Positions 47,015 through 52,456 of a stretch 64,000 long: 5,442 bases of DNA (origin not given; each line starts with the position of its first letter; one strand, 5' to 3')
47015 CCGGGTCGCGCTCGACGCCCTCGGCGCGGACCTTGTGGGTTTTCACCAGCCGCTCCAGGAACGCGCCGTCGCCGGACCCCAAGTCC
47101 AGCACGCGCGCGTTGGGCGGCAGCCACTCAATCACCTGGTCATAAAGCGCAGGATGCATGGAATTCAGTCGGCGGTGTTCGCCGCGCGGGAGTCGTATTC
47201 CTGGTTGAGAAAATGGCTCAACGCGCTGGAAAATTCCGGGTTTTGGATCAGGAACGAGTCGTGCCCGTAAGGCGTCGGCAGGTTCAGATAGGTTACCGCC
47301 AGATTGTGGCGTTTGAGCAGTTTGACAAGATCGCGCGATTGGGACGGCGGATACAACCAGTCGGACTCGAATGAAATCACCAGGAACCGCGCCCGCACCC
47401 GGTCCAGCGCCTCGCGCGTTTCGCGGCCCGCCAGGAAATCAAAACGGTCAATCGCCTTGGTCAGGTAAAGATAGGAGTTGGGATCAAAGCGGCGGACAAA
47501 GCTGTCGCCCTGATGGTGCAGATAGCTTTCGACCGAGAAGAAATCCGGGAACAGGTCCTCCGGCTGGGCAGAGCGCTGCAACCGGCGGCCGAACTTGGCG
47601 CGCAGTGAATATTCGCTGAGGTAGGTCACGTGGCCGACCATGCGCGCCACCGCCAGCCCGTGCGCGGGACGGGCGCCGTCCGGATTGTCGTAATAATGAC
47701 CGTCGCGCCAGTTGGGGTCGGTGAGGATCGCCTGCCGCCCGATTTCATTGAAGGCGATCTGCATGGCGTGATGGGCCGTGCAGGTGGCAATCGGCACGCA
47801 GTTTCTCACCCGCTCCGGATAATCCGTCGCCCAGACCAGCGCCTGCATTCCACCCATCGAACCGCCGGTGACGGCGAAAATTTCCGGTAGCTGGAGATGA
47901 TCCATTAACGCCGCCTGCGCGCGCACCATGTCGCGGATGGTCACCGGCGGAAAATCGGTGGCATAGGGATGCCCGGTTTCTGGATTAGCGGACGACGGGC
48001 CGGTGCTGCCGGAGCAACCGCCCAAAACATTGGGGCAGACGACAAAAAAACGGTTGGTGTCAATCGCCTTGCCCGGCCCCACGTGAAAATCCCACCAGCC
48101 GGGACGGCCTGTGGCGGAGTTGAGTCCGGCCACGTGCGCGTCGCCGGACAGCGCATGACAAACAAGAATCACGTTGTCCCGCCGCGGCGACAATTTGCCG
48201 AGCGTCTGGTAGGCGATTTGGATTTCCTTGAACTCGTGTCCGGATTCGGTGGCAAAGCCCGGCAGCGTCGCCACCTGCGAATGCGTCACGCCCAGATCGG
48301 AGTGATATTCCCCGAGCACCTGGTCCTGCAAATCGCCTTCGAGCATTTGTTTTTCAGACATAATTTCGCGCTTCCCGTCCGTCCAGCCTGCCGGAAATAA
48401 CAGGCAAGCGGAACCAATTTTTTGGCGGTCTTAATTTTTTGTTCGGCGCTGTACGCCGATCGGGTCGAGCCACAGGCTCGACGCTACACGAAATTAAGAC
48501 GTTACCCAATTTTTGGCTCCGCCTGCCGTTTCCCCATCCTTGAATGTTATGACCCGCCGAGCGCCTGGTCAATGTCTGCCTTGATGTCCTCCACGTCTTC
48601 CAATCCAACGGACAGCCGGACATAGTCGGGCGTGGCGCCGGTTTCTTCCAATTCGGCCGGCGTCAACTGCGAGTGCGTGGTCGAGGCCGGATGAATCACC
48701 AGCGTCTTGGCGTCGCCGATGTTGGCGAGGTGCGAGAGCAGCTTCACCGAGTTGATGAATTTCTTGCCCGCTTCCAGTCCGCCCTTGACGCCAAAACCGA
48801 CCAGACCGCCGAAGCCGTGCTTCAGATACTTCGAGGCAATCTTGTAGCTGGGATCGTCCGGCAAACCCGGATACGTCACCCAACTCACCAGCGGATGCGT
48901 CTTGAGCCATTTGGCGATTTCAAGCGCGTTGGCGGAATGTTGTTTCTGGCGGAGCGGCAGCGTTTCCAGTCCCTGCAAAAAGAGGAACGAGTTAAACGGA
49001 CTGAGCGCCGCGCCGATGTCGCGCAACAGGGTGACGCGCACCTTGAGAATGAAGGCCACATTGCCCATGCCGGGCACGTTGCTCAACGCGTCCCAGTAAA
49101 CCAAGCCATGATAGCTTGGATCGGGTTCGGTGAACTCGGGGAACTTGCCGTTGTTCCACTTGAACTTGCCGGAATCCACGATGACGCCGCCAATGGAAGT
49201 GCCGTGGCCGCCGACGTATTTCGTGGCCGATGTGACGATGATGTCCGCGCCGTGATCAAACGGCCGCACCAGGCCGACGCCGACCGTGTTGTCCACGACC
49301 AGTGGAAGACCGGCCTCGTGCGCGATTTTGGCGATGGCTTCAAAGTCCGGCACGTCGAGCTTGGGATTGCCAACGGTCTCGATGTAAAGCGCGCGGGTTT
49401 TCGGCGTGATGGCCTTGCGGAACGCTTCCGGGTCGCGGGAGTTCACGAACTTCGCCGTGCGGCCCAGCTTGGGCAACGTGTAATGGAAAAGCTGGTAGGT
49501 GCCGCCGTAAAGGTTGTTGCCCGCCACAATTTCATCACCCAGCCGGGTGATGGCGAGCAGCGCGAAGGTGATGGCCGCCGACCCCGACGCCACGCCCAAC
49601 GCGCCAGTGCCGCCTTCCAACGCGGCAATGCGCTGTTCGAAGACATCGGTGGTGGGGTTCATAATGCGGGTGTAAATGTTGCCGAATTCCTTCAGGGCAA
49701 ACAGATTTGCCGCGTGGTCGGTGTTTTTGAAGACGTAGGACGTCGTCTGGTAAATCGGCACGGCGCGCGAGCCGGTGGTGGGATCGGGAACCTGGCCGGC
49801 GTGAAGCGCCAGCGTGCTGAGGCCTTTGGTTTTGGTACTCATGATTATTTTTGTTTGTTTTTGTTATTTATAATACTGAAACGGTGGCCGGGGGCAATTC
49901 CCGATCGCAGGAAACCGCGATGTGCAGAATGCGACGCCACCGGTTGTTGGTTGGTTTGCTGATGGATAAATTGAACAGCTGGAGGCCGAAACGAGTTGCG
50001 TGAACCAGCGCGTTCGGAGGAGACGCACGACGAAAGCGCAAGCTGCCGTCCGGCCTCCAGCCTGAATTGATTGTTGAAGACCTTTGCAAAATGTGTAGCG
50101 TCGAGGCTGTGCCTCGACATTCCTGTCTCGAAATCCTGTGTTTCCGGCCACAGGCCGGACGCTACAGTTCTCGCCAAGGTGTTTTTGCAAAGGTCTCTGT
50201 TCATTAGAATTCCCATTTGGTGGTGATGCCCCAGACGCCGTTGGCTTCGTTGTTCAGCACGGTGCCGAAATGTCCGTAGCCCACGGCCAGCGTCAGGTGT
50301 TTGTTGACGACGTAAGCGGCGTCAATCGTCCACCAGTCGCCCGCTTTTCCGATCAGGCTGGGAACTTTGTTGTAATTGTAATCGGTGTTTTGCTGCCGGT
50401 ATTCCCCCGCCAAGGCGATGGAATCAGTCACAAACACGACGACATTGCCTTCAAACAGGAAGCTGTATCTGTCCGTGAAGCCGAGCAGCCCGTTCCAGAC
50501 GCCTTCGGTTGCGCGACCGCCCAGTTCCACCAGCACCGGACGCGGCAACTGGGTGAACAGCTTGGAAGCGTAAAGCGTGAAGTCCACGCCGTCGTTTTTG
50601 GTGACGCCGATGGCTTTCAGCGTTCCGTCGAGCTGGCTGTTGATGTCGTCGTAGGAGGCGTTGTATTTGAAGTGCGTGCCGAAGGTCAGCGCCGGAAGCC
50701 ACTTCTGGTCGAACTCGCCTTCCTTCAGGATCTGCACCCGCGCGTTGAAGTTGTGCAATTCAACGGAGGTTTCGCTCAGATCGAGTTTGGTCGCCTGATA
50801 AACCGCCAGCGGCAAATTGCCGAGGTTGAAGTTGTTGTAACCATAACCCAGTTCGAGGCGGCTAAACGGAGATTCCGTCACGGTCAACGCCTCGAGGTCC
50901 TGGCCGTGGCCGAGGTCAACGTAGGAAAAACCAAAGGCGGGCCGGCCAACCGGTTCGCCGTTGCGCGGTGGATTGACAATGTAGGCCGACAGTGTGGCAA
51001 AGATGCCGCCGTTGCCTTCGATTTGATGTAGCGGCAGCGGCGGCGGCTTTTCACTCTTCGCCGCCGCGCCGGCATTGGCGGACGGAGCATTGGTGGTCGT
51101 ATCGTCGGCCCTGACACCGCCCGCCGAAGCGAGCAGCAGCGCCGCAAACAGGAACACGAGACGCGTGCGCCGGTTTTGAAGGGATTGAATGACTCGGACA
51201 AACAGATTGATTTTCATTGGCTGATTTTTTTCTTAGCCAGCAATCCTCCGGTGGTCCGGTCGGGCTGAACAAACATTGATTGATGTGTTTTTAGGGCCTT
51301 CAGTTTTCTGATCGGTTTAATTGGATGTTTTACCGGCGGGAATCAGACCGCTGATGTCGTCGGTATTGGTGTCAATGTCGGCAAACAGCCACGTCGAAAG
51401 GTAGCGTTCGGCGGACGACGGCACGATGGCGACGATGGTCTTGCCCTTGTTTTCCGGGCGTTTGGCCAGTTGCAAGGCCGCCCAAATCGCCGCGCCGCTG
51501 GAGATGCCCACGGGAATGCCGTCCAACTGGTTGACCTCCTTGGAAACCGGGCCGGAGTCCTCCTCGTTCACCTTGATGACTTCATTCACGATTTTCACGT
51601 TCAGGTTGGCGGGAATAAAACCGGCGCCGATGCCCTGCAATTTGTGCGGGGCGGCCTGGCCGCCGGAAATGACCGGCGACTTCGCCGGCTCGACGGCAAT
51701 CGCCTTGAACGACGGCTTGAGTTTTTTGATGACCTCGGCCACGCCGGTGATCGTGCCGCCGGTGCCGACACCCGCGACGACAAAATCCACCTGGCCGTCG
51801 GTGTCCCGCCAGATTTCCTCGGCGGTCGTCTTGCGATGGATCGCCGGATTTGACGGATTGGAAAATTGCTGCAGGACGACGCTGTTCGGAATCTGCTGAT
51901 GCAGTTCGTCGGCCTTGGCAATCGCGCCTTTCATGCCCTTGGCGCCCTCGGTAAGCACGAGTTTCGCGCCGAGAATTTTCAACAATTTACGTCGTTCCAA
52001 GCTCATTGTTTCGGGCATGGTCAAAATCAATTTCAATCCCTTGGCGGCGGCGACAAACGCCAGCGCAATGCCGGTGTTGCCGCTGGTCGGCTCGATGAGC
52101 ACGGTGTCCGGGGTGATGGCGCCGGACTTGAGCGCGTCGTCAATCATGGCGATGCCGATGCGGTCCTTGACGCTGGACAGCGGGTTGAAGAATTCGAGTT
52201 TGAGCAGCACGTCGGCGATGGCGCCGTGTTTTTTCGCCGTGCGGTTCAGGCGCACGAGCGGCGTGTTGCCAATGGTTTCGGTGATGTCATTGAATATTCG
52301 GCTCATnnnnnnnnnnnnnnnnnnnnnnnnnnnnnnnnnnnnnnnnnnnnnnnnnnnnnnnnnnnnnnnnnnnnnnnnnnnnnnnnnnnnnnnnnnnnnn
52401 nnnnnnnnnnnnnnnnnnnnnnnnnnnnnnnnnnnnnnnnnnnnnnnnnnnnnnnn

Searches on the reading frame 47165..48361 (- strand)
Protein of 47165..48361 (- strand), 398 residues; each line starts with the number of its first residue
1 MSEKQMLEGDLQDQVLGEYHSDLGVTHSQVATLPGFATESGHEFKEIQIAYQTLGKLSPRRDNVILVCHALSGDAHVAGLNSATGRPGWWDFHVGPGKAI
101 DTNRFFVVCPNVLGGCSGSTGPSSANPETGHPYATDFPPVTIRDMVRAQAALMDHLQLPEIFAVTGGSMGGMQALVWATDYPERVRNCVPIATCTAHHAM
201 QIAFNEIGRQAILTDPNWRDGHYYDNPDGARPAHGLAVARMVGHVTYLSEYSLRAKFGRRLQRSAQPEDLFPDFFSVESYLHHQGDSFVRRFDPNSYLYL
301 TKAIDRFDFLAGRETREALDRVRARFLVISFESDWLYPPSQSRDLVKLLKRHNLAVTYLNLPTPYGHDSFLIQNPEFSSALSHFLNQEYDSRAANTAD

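Call 57: search_protein_families(library=pfam, proteins=[window:47165-48361:-], max_evalue=0.00001)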
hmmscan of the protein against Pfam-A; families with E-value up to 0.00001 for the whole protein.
window:47165-48361:- (398 aa): 1 family
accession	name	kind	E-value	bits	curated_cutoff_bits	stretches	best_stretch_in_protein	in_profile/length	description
PF00561.26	Abhydrolase_1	-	1.2e-23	84.5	25.8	1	63-370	1-241/245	alpha/beta hydrolase fold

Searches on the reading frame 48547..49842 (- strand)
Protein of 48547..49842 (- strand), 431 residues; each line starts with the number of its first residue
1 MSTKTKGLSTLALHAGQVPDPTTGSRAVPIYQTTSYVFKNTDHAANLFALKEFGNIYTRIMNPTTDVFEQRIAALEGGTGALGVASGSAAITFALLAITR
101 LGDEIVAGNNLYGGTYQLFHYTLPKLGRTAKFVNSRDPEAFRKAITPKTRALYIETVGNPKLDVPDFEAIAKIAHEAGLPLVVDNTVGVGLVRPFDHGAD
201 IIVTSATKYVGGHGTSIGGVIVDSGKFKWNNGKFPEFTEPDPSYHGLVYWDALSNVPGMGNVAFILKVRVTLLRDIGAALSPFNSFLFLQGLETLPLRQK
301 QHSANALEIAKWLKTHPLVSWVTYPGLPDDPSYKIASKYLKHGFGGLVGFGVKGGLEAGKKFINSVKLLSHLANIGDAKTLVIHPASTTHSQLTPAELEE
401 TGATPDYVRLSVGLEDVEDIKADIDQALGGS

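Call 57: search_protein_families(library=pfam, proteins=[window:48547-49842:-], max_evalue=0.00001)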
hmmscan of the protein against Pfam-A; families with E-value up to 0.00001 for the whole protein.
window:48547-49842:- (431 aa): 3 families
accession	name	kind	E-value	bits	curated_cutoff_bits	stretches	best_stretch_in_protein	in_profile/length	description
PF01053.26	Cys_Met_Meta_PP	-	3.2e-132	441.1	27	1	9-428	1-380/381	Cys/Met metabolism PLP-dependent enzyme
PF01041.23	DegT_DnrJ_EryC1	-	3.1e-10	40.3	19.8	1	60-190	21-151/360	DegT/DnrJ/EryC1/StrS aminotransferase family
PF00266.25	Aminotran_5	-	4.6e-06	26.3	21.5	1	136-217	127-210/371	Aminotransferase class-V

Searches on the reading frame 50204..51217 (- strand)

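Call 57: search_protein_families(library=pfam, proteins=[window:50204-51217:-], max_evalue=0.00001)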
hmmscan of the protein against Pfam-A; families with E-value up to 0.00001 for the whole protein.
window:50204-51217:- (337 aa): 1 family
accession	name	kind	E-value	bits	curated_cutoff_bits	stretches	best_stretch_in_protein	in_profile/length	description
PF11231.14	DUF3034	-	6.9e-22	78.7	25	1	97-324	36-245/255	Protein of unknown function (DUF3034)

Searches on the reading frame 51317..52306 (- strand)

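Call 57: search_protein_families(library=pfam, proteins=[window:51317-52306:-], max_evalue=0.00001)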
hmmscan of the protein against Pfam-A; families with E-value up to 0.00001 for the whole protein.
window:51317-52306:- (329 aa): 1 family
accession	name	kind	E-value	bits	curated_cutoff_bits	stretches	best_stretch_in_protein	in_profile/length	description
PF00291.31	PALP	-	9e-70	235.7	35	1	8-296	1-294/295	Pyridoxal-phosphate dependent enzyme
